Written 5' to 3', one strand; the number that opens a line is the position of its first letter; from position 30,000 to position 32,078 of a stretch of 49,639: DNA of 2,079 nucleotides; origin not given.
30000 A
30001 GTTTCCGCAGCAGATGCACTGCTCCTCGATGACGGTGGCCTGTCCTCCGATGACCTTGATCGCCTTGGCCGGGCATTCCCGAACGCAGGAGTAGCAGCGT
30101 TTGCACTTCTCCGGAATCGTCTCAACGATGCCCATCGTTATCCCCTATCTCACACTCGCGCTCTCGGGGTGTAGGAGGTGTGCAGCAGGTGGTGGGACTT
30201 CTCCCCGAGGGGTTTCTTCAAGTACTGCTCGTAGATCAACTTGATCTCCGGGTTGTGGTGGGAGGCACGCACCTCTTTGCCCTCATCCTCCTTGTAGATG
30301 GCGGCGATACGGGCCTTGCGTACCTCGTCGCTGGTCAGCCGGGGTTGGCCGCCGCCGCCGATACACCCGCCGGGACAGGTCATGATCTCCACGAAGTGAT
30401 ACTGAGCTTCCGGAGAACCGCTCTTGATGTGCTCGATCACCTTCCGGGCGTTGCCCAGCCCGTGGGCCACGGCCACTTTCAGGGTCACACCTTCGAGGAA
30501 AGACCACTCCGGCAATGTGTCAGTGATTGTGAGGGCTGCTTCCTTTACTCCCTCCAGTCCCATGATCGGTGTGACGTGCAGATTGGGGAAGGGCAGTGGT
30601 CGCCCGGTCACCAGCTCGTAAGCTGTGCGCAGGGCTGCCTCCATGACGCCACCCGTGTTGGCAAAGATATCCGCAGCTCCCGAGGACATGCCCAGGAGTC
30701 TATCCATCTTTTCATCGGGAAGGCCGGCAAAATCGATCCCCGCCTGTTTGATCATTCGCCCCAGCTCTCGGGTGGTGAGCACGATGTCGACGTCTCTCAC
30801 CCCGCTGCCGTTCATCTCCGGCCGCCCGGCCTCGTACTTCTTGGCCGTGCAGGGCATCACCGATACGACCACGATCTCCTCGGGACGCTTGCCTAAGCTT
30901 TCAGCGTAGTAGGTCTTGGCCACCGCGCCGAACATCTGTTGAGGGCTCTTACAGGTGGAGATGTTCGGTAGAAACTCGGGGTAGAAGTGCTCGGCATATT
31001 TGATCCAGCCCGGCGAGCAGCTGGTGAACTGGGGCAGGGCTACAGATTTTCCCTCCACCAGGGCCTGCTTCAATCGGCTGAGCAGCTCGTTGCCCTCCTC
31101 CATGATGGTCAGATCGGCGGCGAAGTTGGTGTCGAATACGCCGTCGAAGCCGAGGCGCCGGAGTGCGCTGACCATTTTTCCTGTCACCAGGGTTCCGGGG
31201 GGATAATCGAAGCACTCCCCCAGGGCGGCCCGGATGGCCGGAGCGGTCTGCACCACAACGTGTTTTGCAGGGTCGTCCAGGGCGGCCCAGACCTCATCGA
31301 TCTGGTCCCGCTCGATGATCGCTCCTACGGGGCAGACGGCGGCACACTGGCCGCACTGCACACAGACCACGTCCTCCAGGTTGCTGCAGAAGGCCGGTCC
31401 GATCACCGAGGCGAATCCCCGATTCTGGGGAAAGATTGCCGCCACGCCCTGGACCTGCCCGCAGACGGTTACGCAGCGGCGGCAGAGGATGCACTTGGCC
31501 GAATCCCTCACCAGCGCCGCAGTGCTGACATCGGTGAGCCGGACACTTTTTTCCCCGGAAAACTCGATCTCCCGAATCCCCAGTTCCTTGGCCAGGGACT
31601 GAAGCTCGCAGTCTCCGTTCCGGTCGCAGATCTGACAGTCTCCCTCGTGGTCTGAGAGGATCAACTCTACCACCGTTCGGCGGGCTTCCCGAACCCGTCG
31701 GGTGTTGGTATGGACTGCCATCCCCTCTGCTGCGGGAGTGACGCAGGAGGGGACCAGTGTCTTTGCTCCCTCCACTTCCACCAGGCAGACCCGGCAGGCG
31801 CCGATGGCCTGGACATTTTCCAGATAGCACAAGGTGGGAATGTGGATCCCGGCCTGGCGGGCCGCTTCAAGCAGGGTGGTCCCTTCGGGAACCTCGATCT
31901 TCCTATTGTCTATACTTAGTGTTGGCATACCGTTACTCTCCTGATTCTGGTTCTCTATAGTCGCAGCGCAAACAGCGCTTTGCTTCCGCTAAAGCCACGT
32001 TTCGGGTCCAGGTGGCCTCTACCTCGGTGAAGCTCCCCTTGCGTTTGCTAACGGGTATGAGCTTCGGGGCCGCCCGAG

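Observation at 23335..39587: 16.2-kb, 15-gene sigma54-driven cluster joining a HydABC-type [FeFe] hydrogenase to two H-cluster-like sensors, a phosphorelay and an ABC importer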

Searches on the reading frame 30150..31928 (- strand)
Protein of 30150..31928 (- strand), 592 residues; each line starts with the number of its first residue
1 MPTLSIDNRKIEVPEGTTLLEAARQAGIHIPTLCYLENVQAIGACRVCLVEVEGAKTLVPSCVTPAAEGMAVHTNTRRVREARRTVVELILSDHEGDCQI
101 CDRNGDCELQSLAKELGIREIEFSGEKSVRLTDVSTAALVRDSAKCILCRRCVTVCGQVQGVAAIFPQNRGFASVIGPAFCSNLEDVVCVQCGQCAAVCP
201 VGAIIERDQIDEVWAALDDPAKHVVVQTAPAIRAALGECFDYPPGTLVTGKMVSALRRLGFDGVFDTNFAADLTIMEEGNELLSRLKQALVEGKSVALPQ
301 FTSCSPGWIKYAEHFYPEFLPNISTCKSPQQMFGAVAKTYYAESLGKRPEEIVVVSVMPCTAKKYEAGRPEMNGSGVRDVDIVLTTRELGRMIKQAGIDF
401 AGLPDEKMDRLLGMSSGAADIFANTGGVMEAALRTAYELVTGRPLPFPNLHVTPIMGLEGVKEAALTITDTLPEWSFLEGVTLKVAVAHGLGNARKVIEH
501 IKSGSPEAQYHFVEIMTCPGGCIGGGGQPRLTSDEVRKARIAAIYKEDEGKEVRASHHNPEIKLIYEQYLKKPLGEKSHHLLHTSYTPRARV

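Call 4: search_protein_families(library=pfam, proteins=[window:30150-31928:-])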
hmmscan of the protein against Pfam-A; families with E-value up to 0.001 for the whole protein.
window:30150-31928:- (592 aa): 11 families
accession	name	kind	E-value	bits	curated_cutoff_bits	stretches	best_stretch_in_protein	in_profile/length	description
PF02906.19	Fe_hyd_lg_C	-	3e-96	322.2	22.1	1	222-526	1-245/245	Iron only hydrogenase large subunit, C-terminal domain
PF02256.22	Fe_hyd_SSU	-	1.8e-23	82.7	24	1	534-589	1-56/56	Iron hydrogenase small subunit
PF13510.11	Fer2_4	-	5.3e-23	81.3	22.8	1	3-76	5-81/82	2Fe-2S iron-sulfur cluster binding domain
PF10588.14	NADH-G_4Fe-4S_3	-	8.2e-18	64.1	27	1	83-121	1-39/40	NADH-ubiquinone oxidoreductase-G iron-sulfur binding region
PF12838.12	Fer4_7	-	7.1e-07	30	27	1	145-203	1-52/52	4Fe-4S dicluster domain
PF00037.32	Fer4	-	4.7e-06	26.6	21.1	1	189-204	8-23/24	4Fe-4S binding domain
PF13484.11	Fer4_16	-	2.4e-05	25.5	30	1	189-211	2-25/66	4Fe-4S double cluster binding domain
PF13237.11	Fer4_10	-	9.2e-05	22.7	25.5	0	186-210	6-32/53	4Fe-4S dicluster domain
PF14697.11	Fer4_21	-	9.5e-05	22.9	35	1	142-204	4-57/59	4Fe-4S dicluster domain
PF12837.12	Fer4_6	-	0.00014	22.1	25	0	141-156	4-19/24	4Fe-4S binding domain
PF13187.11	Fer4_9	-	0.00091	19.6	27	0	145-204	1-52/52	4Fe-4S dicluster domain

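Call 25: search_solved_structures(query=window:30150-31928:-, show_alignments=3, max_evalue=1e-20)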
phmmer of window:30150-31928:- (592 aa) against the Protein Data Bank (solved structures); distinct sequences matched with E-value up to 1e-20: 86 (the best 60 are shown).
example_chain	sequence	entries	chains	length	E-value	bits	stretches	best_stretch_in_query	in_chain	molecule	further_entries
7q4v_A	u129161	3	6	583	4.2e-190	636.3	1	3-590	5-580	Iron hydrogenase HydA1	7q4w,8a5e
8a6t_A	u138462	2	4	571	2.5e-183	614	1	3-590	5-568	Electron bifurcating hydrogenase subunit HydA1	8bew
9rj9_A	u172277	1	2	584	2e-138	465.8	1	2-588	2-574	Iron hydrogenase 1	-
4xdd_A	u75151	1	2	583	6.3e-138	464.1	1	2-588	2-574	Iron hydrogenase 1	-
4xdc_A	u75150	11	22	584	6.3e-138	464.1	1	2-588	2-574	Iron hydrogenase 1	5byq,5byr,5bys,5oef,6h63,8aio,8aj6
8cjy_A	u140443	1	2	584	8.7e-138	463.6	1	2-588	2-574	Iron hydrogenase 1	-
1c4a_A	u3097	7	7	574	1.2e-137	463.2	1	2-586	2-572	PROTEIN (FE-ONLY HYDROGENASE) | PROTEIN (PERIPLASMIC HYDROGENASE 1) | Iron hydrogenase 1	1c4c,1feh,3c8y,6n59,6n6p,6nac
6gm8_A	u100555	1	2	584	1.6e-137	462.7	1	2-588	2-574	Iron hydrogenase 1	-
6gm2_A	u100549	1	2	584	1.6e-137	462.7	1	2-588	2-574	Iron hydrogenase 1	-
6yf4_A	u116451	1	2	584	1.6e-137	462.7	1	2-588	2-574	Iron hydrogenase 1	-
6gm0_A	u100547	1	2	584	1.6e-137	462.7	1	2-588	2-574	Iron hydrogenase 1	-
6gm4_A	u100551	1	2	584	1.6e-137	462.7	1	2-588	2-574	Iron hydrogenase 1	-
9rjo_A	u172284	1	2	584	1.8e-137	462.5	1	2-588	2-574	Iron hydrogenase 1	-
6gm3_A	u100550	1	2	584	2e-137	462.4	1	2-588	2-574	Iron hydrogenase 1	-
6gm1_A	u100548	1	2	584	4.2e-137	461.4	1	2-588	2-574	Iron hydrogenase 1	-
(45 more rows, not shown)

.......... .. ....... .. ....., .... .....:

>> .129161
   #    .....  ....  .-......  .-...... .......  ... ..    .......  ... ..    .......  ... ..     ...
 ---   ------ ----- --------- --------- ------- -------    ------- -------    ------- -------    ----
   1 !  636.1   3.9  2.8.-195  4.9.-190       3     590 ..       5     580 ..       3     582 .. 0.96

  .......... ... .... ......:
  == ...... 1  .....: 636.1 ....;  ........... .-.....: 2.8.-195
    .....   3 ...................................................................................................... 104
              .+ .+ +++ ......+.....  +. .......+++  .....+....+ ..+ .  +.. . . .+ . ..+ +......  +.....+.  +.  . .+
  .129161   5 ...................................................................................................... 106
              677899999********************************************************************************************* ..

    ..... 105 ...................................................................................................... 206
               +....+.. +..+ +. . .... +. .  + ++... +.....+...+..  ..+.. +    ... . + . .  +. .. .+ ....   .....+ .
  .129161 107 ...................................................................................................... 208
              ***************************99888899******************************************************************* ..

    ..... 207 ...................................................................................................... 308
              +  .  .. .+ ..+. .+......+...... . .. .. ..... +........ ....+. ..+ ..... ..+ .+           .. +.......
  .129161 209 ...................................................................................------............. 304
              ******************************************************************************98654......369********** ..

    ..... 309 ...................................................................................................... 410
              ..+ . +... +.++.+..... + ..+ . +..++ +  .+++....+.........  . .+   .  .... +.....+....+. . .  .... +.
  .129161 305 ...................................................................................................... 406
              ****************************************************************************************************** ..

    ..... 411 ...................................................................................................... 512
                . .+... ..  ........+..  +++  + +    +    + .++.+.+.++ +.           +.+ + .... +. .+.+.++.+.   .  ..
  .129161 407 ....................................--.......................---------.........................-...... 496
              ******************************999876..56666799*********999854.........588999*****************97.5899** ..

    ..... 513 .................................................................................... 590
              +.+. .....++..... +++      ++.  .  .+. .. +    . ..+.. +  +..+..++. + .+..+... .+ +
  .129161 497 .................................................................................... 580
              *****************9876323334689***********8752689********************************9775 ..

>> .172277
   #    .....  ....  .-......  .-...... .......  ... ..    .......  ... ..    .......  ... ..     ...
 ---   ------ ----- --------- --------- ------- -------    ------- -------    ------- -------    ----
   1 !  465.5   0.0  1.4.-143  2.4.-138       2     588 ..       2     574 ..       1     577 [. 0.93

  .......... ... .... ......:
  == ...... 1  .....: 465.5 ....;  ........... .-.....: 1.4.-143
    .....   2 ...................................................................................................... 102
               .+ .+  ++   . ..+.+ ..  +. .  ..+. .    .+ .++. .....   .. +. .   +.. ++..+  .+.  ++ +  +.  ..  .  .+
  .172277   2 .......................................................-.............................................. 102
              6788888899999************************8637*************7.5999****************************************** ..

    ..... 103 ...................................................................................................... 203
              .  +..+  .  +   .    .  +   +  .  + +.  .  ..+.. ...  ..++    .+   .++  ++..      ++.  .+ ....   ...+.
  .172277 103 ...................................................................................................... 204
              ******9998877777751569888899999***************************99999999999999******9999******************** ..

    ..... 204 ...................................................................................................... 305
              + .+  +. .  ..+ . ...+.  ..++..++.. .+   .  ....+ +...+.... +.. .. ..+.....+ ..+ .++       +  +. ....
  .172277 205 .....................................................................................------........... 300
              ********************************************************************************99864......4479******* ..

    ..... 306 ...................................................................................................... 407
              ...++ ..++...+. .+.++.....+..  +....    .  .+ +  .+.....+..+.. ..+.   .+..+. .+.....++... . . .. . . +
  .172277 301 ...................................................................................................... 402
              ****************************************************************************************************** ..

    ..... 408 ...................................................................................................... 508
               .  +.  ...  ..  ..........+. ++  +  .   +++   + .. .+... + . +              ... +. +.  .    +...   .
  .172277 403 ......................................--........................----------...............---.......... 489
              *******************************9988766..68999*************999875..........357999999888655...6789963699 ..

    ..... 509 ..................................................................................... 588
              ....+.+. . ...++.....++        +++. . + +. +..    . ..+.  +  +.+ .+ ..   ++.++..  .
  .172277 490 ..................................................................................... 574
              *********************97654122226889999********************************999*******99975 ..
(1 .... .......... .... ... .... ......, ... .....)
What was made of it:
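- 30150..31928 (-): Gene 9: HydA, the catalytic [FeFe] hydrogenase subunit (M3-type). Best PDB match is A. woodii HydA1, 7q4v, E 4e-190 (call 25).
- Closest known: Acetobacterium woodii HydABCD and Thermotoga/Thermoanaerobacter HydABC. Same: HydC and a small ferredoxin subunit are also present (call 25).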

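Call 52: search_protein_families(library=ncbifam, proteins=[window:30150-31928:-], max_evalue=0.00001)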
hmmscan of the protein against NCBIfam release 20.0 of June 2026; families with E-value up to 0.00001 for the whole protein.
window:30150-31928:- (592 aa): 9 families
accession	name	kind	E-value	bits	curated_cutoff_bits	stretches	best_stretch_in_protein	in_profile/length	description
NF040763.1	FeFe_hydrog_A6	exception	3.4e-268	890.7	765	1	3-589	2-571/571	NADH-dependent [FeFe] hydrogenase, group A6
NF040762.1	Hydr_FeFe_Clost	exception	5.1e-177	590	900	1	3-587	2-572/572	ferredoxin hydrogenase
TIGR02512.1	FeFe_hydrog_A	subfamily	9.4e-156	518.4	405.95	1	139-530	2-374/375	[FeFe] hydrogenase, group A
NF005745.0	PRK07569.1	equivalog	1.3e-59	201.4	333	1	3-208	5-211/238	bidirectional hydrogenase complex protein HoxU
TIGR04105.1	FeFe_hydrog_B1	subfamily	3.4e-48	164.5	450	1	142-480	140-445/462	monomeric [FeFe] hydrogenase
NF006305.0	PRK08493.1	equivalog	4e-45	154.2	591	1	3-208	3-225/819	NADH-quinone oxidoreductase subunit G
TIGR01973.1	NuoG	equivalog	8.7e-44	150.3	470.05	1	5-205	2-199/606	NADH-quinone oxidoreductase subunit NuoG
NF005895.0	PRK07860.1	equivalog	4.6e-35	120.8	802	1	3-204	19-220/811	NADH-quinone oxidoreductase subunit G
NF009454.0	PRK12814.1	equivalog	3.7e-28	98.3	916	1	3-109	5-106/657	putative NADPH-dependent glutamate synthase small subunit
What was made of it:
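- It scores above NCBI's cut-off for NADH-dependent group A6 (call 52) and is closest to the bifurcating A. woodii HydA1 (call 25).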
